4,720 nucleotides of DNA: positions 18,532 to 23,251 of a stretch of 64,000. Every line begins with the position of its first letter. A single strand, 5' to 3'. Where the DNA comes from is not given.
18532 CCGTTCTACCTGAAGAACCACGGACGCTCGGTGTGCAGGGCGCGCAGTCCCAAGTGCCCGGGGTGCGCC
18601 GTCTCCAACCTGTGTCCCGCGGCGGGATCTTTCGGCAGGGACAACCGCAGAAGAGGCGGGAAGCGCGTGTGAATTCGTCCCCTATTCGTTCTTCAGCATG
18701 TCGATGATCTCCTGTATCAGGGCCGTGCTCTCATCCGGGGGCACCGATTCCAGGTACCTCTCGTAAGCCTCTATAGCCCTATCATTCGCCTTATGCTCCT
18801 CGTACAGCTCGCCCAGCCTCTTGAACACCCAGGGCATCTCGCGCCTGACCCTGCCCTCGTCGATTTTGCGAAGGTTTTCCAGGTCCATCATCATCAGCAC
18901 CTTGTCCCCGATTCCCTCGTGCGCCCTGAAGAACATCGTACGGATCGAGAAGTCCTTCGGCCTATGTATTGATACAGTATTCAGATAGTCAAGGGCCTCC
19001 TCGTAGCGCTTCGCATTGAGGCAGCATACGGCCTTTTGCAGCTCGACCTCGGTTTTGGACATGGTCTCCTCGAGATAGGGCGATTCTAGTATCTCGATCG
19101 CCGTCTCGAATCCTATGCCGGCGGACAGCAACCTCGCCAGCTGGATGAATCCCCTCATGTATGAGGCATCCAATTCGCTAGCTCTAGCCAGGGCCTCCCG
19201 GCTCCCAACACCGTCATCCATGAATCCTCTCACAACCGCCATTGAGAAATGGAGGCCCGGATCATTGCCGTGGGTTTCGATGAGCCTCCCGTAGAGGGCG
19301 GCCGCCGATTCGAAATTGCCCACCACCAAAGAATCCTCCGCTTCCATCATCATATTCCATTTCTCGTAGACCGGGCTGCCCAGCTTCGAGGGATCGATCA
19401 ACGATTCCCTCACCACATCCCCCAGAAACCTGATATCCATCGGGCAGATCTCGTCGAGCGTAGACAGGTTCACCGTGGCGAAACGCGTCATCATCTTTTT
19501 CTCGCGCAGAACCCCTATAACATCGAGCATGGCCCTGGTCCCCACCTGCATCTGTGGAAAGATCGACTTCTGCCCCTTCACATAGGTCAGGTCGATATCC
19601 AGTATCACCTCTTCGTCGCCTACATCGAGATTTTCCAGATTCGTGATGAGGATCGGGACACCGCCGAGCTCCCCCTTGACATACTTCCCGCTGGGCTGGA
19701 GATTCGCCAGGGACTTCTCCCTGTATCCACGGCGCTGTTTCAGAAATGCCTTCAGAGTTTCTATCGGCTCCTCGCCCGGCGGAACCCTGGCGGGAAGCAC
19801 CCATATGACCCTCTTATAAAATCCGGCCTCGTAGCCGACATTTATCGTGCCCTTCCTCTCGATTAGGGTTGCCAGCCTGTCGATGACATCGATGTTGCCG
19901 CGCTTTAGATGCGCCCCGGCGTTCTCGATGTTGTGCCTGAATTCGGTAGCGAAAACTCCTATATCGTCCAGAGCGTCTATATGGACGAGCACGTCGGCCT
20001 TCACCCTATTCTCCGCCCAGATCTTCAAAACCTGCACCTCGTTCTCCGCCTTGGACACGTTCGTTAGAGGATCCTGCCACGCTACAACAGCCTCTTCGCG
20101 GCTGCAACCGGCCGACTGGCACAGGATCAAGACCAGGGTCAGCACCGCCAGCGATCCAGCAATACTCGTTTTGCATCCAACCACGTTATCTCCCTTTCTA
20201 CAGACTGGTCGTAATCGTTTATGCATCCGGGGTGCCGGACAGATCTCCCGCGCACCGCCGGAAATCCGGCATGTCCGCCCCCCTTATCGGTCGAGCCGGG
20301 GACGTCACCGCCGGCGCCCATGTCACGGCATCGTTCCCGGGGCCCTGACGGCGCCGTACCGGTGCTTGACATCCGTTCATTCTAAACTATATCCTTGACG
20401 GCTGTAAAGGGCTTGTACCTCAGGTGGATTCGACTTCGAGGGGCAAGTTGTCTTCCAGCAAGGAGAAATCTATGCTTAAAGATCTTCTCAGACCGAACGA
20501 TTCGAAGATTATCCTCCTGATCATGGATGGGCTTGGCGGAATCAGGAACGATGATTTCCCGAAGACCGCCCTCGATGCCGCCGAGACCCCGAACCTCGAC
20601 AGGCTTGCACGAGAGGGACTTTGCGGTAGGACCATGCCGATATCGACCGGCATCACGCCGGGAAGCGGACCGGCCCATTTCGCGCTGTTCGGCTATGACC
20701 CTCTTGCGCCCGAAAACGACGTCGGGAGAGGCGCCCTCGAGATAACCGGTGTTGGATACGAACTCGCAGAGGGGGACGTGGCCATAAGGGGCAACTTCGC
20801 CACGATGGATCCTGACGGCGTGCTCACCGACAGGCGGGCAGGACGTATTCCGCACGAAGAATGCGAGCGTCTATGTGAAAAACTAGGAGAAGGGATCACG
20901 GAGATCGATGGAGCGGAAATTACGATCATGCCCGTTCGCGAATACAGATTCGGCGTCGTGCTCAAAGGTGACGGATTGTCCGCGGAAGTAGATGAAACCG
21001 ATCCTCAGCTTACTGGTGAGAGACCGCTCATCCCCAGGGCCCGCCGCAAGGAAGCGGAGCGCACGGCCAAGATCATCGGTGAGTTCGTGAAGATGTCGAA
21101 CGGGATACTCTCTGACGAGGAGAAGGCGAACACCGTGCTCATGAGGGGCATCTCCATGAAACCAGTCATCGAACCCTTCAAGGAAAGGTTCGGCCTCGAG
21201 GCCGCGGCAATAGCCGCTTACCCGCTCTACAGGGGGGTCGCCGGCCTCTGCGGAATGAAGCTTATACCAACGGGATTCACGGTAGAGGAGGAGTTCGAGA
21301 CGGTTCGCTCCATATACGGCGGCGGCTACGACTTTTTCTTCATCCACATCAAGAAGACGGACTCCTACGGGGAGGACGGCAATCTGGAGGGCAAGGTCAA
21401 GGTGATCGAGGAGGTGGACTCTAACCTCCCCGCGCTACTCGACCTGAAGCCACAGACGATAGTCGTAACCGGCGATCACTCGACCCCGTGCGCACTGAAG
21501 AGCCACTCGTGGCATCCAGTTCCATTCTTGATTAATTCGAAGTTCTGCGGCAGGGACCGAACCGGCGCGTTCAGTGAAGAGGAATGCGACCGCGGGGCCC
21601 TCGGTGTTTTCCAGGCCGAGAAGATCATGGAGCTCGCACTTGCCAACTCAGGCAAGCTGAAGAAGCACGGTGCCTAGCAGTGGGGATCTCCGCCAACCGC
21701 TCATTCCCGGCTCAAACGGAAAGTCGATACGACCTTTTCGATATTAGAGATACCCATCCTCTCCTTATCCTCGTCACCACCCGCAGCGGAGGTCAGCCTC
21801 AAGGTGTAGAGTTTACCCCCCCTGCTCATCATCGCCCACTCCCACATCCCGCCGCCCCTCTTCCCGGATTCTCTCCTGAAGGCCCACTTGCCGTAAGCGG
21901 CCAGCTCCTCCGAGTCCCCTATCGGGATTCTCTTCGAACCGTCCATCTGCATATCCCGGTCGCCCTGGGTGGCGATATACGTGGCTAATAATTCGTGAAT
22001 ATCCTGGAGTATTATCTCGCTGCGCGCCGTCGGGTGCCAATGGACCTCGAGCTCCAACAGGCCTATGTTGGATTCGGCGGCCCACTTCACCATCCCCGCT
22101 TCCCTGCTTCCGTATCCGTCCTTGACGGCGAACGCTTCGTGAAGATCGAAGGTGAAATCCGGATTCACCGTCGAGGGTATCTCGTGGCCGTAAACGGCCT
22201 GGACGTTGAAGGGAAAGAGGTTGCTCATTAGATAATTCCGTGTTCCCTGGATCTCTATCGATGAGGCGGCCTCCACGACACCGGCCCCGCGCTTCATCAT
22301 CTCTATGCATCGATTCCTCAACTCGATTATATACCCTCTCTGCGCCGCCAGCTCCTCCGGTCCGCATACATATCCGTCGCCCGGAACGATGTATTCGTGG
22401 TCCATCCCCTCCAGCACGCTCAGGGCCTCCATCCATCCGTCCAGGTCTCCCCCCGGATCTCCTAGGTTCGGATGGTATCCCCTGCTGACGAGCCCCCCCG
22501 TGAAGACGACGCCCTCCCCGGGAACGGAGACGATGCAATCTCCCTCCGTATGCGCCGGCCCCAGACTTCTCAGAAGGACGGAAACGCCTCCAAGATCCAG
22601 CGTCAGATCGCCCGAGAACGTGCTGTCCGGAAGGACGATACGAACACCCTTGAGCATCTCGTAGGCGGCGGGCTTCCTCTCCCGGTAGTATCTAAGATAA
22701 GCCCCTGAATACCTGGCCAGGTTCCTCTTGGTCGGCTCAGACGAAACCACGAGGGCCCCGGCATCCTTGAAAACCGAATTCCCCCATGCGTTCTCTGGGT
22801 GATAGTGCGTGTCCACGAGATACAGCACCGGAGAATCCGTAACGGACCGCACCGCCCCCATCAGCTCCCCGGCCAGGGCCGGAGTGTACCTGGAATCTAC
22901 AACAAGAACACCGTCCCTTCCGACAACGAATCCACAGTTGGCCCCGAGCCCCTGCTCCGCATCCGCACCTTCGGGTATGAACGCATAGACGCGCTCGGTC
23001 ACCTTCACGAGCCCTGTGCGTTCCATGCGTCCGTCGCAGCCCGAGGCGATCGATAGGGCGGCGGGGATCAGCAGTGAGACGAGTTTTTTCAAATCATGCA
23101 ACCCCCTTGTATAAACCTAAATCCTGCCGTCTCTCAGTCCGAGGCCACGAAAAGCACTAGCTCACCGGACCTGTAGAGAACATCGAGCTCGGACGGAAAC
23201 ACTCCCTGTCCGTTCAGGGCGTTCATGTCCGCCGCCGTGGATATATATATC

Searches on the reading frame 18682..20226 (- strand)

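Call 44: search_protein_families(library=pfam, proteins=[window:18682-20226:-], max_evalue=0.00001)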
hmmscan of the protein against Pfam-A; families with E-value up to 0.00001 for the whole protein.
window:18682-20226:- (514 aa): 5 families
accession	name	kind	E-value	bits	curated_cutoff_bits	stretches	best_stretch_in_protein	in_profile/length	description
PF13428.12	TPR_14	-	1.9e-08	34.6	23.5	0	466-499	2-35/44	Tetratricopeptide repeat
PF14559.12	TPR_19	-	1.1e-07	32.5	25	0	373-425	7-58/68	Tetratricopeptide repeat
PF00515.34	TPR_1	-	5.8e-07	29.5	27.8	0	397-417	6-26/34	Tetratricopeptide repeat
PF07719.23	TPR_2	-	8e-07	29.2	27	0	468-496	4-32/34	Tetratricopeptide repeat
PF13432.12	TPR_16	-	1.9e-06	28.6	32.7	0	470-498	36-64/65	Tetratricopeptide repeat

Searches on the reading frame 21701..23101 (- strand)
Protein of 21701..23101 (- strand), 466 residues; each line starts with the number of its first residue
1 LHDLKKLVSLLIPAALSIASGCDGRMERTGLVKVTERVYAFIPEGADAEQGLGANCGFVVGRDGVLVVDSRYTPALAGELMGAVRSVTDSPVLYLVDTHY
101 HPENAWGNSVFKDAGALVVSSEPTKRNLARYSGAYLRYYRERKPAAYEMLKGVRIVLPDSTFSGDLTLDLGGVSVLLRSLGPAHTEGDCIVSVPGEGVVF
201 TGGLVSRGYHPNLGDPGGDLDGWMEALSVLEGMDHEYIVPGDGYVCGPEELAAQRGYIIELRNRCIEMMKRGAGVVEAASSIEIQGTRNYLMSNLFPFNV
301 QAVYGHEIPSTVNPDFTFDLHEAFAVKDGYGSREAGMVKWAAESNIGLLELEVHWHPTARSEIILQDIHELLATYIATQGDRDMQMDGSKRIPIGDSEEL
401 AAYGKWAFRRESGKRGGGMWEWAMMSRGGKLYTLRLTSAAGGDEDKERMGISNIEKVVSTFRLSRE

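Call 44: search_protein_families(library=pfam, proteins=[window:21701-23101:-], max_evalue=0.00001)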
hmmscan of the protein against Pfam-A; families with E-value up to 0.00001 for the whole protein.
window:21701-23101:- (466 aa): 1 family
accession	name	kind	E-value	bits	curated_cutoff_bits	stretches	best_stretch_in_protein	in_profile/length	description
PF00753.33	Lactamase_B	-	1.1e-16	61.8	22.7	1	52-241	4-195/196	Metallo-beta-lactamase superfamily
